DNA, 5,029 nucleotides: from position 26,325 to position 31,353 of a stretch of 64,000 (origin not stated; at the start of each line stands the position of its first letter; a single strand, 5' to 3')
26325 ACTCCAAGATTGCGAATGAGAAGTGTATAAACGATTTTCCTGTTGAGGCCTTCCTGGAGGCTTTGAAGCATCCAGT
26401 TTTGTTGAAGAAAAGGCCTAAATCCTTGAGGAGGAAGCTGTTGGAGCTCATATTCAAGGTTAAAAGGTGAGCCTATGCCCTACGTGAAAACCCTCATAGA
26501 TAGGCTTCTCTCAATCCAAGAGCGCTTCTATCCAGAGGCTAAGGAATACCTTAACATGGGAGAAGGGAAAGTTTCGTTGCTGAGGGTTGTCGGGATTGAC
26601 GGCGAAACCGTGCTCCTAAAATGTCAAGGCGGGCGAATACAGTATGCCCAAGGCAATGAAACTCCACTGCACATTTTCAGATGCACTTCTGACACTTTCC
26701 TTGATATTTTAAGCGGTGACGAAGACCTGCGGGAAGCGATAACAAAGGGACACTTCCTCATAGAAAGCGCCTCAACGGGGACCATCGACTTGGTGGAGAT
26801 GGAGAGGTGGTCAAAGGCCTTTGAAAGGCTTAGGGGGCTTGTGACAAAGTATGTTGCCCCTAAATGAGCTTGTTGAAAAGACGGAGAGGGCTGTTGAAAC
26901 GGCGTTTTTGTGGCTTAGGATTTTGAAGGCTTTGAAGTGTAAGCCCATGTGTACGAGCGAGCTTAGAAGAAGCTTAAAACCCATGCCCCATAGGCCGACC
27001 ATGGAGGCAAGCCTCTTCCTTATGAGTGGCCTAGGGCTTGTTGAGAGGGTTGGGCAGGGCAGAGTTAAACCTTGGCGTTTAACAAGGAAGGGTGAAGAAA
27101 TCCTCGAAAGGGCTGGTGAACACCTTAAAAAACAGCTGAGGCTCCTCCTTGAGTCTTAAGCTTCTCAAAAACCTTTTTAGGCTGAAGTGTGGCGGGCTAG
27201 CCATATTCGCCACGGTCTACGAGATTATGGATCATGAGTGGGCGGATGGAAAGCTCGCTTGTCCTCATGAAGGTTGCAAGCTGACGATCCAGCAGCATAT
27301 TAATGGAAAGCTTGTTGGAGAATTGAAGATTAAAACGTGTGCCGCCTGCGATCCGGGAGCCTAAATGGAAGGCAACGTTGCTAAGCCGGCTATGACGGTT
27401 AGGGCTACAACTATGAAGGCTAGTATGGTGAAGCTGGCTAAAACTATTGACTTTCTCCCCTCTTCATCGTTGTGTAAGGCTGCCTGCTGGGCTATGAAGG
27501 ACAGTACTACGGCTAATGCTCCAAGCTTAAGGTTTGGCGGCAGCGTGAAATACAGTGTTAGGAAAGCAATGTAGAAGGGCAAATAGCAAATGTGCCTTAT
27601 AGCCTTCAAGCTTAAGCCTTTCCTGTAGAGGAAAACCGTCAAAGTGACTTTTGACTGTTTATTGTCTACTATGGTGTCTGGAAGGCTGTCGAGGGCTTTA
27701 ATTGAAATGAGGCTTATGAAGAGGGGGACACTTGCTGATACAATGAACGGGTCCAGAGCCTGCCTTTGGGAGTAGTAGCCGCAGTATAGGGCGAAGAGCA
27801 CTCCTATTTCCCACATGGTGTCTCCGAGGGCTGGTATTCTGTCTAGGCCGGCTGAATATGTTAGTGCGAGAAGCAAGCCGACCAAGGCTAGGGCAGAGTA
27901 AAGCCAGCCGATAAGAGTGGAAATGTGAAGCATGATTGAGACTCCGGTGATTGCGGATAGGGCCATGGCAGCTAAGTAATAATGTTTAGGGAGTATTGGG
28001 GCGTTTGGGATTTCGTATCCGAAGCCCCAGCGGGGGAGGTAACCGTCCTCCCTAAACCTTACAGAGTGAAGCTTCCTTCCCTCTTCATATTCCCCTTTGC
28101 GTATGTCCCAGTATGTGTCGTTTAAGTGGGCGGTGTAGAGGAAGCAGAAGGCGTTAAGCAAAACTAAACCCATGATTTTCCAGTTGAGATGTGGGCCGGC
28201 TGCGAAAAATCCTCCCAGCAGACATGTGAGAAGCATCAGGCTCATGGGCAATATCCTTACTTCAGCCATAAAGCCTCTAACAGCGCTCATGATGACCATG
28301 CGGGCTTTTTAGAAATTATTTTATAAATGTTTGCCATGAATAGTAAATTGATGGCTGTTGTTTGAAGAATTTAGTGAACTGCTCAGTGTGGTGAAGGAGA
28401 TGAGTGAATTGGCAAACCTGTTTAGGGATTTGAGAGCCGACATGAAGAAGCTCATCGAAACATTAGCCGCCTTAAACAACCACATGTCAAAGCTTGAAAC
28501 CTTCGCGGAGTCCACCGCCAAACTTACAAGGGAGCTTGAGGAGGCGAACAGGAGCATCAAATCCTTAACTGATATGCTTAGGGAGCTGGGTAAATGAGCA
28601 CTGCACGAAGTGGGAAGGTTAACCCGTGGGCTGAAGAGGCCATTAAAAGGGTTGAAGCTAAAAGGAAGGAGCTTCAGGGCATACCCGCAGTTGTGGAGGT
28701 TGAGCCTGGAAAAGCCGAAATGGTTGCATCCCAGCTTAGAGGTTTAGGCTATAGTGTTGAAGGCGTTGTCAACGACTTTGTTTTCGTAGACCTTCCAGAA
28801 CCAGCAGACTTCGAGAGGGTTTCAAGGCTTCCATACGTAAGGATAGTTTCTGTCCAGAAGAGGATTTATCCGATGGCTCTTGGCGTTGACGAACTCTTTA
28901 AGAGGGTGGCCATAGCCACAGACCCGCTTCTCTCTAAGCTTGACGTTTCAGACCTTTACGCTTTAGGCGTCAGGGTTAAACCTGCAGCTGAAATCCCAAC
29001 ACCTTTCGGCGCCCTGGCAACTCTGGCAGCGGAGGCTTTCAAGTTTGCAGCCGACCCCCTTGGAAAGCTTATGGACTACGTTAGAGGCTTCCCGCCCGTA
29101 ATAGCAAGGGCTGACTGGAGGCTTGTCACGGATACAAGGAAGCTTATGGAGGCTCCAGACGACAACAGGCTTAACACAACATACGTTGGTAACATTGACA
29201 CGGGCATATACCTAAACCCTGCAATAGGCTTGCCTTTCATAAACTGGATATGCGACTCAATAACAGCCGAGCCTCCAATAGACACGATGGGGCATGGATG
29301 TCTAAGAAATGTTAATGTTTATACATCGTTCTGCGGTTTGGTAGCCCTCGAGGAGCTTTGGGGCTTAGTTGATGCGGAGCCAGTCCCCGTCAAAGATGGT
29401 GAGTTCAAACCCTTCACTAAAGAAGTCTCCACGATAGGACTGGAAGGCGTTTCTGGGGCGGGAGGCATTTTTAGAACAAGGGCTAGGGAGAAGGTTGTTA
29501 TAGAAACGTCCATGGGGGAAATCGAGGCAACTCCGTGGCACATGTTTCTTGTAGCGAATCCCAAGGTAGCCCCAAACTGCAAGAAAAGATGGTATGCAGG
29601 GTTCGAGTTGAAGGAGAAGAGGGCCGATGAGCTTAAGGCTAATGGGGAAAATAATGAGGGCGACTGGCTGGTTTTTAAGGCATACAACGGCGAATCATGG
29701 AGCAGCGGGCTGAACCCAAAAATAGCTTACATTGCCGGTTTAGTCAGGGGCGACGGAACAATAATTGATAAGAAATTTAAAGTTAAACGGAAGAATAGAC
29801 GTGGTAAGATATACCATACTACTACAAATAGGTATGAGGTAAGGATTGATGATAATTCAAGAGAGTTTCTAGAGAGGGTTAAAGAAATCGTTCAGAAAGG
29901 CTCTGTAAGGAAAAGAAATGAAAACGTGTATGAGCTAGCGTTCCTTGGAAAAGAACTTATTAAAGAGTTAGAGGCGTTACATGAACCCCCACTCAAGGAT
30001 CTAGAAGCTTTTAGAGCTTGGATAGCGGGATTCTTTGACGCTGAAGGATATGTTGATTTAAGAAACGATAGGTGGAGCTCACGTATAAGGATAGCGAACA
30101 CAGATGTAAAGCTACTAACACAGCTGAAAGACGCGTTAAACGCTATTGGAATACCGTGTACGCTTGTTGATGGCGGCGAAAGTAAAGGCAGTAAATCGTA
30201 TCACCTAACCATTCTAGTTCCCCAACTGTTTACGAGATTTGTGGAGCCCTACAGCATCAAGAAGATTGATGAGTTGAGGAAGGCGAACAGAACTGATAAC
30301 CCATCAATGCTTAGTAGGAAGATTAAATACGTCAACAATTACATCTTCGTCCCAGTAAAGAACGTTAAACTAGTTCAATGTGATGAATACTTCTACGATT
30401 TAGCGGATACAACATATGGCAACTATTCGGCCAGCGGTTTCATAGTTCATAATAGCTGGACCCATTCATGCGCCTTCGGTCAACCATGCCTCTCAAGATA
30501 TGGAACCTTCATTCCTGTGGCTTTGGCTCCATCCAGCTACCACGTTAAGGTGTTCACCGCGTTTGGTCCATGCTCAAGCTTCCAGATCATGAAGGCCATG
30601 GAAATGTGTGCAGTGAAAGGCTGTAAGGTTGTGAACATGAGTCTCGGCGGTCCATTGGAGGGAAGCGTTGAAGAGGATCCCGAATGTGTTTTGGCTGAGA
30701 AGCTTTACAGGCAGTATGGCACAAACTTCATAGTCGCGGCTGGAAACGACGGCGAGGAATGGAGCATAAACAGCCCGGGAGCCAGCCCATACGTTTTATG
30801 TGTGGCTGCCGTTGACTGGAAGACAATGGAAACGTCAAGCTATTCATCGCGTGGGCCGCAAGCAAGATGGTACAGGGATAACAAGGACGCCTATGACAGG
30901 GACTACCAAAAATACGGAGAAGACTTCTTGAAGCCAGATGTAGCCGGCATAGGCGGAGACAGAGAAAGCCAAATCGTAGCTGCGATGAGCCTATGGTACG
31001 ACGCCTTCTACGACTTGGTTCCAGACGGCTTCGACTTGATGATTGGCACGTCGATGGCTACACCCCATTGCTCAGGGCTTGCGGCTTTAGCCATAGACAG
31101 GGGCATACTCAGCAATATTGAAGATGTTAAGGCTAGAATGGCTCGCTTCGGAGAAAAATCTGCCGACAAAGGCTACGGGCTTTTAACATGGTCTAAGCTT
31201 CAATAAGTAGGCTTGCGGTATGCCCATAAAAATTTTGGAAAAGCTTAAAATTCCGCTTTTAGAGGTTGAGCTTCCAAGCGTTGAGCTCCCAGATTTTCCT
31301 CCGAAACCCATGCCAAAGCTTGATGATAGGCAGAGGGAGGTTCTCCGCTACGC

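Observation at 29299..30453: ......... intein inserted in the catalytic His motif of a subtilisin-like protease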

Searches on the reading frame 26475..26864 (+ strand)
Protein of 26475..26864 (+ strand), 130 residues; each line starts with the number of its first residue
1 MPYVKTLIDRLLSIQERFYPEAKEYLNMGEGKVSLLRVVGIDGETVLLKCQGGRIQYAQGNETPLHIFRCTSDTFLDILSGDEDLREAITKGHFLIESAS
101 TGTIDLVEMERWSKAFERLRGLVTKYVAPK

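Call 15: search_protein_families(library=pfam, proteins=[window:26475-26864:+], max_evalue=0.01)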
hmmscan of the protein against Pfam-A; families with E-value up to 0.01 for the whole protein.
window:26475-26864:+ (130 aa): 1 family
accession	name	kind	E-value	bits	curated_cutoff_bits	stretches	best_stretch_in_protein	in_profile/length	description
PF02036.22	SCP2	-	0.0019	19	21.3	1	20-97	10-87/101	SCP-2 sterol transfer family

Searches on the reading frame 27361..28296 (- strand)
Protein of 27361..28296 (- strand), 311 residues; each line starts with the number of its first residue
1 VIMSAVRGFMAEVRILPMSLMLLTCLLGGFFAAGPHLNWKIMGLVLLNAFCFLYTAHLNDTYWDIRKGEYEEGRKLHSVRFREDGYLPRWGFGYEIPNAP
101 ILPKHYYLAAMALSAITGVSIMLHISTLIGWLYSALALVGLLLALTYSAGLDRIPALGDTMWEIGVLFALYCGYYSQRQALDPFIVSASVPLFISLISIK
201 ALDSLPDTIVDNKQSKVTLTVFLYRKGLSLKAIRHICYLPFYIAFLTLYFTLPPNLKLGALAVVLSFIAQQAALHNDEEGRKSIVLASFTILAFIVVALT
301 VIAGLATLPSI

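Call 15: search_protein_families(library=pfam, proteins=[window:27361-28296:-], max_evalue=0.01)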
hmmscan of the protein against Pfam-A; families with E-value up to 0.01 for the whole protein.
window:27361-28296:- (311 aa): 1 family
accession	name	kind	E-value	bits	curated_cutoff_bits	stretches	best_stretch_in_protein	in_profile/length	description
PF01040.23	UbiA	-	3.5e-11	43.3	34.2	1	22-283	2-241/250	UbiA prenyltransferase family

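Call 78: search_protein_families(library=ncbifam, proteins=[window:27361-28296:-], max_evalue=0.001)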
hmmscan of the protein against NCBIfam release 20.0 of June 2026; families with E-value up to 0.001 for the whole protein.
window:27361-28296:- (311 aa): 0 families

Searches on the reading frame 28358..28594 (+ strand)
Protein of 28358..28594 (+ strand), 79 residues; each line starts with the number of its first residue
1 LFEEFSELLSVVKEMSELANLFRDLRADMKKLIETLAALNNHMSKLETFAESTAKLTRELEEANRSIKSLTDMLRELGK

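Call 26: search_protein_families(library=phrogs, proteins=[window:28358-28594:+], max_evalue=0.01)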
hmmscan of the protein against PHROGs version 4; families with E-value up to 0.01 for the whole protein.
window:28358-28594:+ (79 aa): 1 family
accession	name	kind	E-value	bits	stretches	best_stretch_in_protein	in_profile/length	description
phrog_15369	-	unknown function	0.0067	16.5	1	22-75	133-185/346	-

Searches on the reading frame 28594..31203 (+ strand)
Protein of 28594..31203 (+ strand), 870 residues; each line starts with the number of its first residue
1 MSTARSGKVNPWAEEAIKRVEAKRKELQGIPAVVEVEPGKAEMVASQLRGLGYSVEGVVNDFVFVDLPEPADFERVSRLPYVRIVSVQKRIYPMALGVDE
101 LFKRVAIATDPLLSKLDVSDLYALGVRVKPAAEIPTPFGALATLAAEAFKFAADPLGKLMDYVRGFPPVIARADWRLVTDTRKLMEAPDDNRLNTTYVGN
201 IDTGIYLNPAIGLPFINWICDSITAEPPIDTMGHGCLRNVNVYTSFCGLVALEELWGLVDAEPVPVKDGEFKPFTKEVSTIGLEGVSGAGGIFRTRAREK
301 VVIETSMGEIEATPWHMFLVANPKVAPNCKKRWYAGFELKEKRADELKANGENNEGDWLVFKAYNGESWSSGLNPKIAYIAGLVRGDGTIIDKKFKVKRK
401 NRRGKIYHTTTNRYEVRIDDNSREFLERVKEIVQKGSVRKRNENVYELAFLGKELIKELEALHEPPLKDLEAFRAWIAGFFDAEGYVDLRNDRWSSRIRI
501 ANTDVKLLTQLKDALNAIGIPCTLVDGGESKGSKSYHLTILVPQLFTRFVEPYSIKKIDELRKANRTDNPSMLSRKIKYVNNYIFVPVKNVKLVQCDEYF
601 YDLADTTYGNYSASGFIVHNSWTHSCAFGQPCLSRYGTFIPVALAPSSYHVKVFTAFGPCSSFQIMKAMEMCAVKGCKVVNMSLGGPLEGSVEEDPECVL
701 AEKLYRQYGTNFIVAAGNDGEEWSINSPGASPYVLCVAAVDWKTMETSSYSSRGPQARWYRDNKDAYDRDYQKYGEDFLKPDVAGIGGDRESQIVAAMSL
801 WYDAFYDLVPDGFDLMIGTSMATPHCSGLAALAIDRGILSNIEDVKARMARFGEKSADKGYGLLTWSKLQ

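Call 4: search_protein_families(library=pfam, proteins=[window:28594-31203:+], max_evalue=0.1)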
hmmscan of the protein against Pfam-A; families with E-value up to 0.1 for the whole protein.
window:28594-31203:+ (870 aa): 5 families
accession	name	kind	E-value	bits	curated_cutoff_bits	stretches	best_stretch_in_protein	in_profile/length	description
PF00082.27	Peptidase_S8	-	3.2e-20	73.1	21.8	1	651-835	86-255/288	Subtilase family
PF14528.11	LAGLIDADG_3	-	1.1e-14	54.8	22.5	1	474-551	4-79/82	LAGLIDADG-like domain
PF14890.11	Intein_splicing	-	4.5e-09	36.7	35.8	1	291-620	40-155/155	Intein splicing domain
PF00961.24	LAGLIDADG_1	-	0.00014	23.2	23.1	0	380-450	1-68/102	LAGLIDADG endonuclease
PF05204.19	Hom_end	-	0.064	13.8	21.1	0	473-524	13-62/110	Homing endonuclease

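Call 65: predict_structure(alignment_id=A2)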
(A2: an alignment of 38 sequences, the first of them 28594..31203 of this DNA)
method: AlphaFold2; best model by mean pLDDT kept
length: 870 residues; sequences in the alignment: 38
mean_pLDDT: 85.0   pTM: 0.60
mean pLDDT of the five models: 85.0, 83.5, 83.4, 82.8, 82.0
residues with pLDDT >= 90: 494; 70-90: 230; 50-70: 97; < 50: 49
segments of 3 or more residues with pLDDT < 50: 1-5, 132-138, 227-234, 394-402, 606-618
pLDDT, mean of each block of 10 residues (from residue 1): 60 95 92 97 97 94 97 97 95 63 78 92 81 47 58 67 57 88 97 97 81 85 64 64 92 92 75 84 75 89 91 87 79 81 87 79 87 95 89 50 56 82 95 91 93 87 93 97 89 69 93 93 86 85 93 95 74 70 89 95 54 36 93 90 96 75 95 98 89 97 98 94 94 98 95 94 96 97 95 83 58 82 97 98 98 96 98
secondary structure, 60 per line:
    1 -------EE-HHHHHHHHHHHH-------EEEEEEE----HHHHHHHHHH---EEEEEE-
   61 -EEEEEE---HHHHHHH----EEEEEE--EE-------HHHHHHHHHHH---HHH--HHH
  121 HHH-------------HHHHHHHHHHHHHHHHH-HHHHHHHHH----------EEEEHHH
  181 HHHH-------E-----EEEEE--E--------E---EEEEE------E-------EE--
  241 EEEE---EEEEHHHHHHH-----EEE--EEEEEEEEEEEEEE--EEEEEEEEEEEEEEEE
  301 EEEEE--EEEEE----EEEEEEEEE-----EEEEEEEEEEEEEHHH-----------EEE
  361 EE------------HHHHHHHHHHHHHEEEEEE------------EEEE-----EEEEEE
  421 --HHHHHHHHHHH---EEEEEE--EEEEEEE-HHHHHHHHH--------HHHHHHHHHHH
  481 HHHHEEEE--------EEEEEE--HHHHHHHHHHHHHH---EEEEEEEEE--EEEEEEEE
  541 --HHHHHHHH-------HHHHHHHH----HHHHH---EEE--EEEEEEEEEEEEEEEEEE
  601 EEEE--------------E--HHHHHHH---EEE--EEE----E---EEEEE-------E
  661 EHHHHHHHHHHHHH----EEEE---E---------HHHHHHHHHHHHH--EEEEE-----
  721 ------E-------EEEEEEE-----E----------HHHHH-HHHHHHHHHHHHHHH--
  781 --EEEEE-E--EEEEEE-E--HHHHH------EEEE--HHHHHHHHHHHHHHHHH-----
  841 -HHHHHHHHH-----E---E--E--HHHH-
elements in order (helices of 4 or more, strands of 3 or more residues): H11-22 E30-36 H41-50 E54-59 E62-67 H71-77 E82-87 H99-109 H118-123 H137-153 H155-163 E174-177 H178-184 E198-202 E218-222 E241-244 E248-251 H252-258 E264-266 E269-282 E285-305 E308-312 E317-325 E331-343 E358-362 H375-387 E388-393 E406-409 E415-420 H423-433 E437-442 E445-451 H453-461 H470-484 E485-488 E497-502 H505-518 E522-530 E533-540 H543-550 H558-565 H570-574 E578-580 E583-604 H622-628 E632-634 E637-639 E648-652 H662-674 E679-682 H696-708 E711-715 E735-741 H758-762 H764-778 E783-787 E792-797 H802-806 E813-816 H819-835 H842-850 H866-869

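Call 69: fold_search(model_id=the predicted structure, library=pdb)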
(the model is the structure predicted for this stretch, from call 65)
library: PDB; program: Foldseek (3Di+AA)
matches with E <= 10: 1104; with E <= 0.001: 408
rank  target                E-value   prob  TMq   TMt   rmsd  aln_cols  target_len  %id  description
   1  7qsu                  8.7e-20  1.00  0.30  0.62   5.8       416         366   18  Crystal structure of homing endonuclease-associated TliVMA intein (C1A, d333-339) (released 2022-03-30)
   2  7qss                  5.2e-19  1.00  0.28  0.52   9.6       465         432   16  Crystal structure of homing endonuclease-associated TliVMA intein (C1A) (released 2022-03-30)
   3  1dq3                  5.3e-17  1.00  0.32  0.58   6.5       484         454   18  CRYSTAL STRUCTURE OF AN ARCHAEAL INTEIN-ENCODED HOMING ENDONUCLEASE PI-PFUI (released 2000-07-05)
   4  7qst                  1.8e-16  1.00  0.27  0.57   9.2       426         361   15  Crystal structure of homing endonuclease-associated PhoVMA intein (C1A) (released 2022-03-30)
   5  1ef0_A                1.0e-13  1.00  0.28  0.52  10.4       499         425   13  CRYSTAL STRUCTURE OF PI-SCEI MINIPRECURSOR (released 2000-06-07)
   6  1vde_B                1.2e-13  1.00  0.28  0.51   8.0       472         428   13  PI-SCEI, A HOMING ENDONUCLEASE WITH PROTEIN SPLICING ACTIVITY (released 1998-04-08)
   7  1vde_A                2.1e-13  1.00  0.27  0.50   7.9       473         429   12  PI-SCEI, A HOMING ENDONUCLEASE WITH PROTEIN SPLICING ACTIVITY (released 1998-04-08)
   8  1sue                  6.8e-12  1.00  0.20  0.61   3.0       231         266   26  SUBTILISIN BPN' FROM BACILLUS AMYLOLIQUEFACIENS, MUTANT (released 1998-10-14)
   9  1jva_B                9.1e-12  1.00  0.28  0.52   9.9       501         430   12  CRYSTAL STRUCTURE OF THE VMA1-DERIVED ENDONUCLEASE BEARING THE N AND C EXTEIN PROPEPTIDES (released 2002-08-29)
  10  1sbi                  1.1e-11  1.00  0.20  0.59   3.6       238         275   25  SUBTILISIN BPN' 8397 (E.C. 3.4.21.14) MUTANT (M50F, N76D, G169A, Q206C, N218S) (released 1995-12-07)
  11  1jva_A                1.1e-11  1.00  0.27  0.50   7.8       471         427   13  CRYSTAL STRUCTURE OF THE VMA1-DERIVED ENDONUCLEASE BEARING THE N AND C EXTEIN PROPEPTIDES (released 2002-08-29)
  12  1v5i_A                1.5e-11  1.00  0.20  0.59   3.8       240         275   26  Crystal structure of serine protease inhibitor POIA1 in complex with subtilisin BPN' (released 2005-03-08)
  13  1ubn                  2.1e-11  1.00  0.20  0.59   3.6       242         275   26  SELENOSUBTILISIN BPN (released 1999-06-08)
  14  1sbh                  2.2e-11  1.00  0.20  0.60   2.9       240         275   24  SUBTILISIN BPN' 8397+1 (E.C. 3.4.21.14) MUTANT (M50F, N76D, G169A, Q206C, N218S, K256Y) (released 1995-12-07)
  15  1s01                  2.2e-11  1.00  0.21  0.61   3.8       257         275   24  LARGE INCREASES IN GENERAL STABILITY FOR SUBTILISIN BPN(PRIME) THROUGH INCREMENTAL CHANGES IN THE FREE ENERGY OF UNFOLDI (released 1990-10-15)
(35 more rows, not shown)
